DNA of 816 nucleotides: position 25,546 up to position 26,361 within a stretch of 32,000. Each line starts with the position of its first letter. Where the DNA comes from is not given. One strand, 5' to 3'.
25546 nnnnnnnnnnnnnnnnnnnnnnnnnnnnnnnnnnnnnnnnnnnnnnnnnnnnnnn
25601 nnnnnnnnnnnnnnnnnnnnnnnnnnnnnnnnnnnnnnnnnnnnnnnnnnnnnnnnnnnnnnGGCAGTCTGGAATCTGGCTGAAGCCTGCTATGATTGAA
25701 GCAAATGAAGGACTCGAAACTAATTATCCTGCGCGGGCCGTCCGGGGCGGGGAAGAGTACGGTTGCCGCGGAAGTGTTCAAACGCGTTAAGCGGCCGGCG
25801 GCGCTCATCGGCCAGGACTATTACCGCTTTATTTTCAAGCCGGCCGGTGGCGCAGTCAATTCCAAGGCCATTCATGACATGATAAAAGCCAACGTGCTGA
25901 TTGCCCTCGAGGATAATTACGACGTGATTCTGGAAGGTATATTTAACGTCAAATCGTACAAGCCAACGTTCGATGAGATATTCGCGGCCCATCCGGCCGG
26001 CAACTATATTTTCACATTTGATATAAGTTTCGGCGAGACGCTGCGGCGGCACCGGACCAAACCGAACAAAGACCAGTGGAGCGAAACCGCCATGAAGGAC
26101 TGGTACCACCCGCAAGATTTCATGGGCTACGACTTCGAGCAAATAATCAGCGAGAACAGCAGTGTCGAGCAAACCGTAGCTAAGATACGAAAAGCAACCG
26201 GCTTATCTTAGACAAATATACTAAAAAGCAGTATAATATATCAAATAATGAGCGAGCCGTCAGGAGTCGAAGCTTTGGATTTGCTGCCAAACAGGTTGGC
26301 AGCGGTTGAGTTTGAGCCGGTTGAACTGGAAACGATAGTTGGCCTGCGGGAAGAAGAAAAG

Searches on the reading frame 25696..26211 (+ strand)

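Call 89: search_protein_families(library=pfam, proteins=[window:25696-26211:+], max_evalue=0.0001)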
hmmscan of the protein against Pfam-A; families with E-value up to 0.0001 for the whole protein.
window:25696-26211:+ (171 aa): 1 family
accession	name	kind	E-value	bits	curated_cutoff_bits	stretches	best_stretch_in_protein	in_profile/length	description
PF13671.12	AAA_33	-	8.4e-09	36.3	27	1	9-126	1-122/143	AAA domain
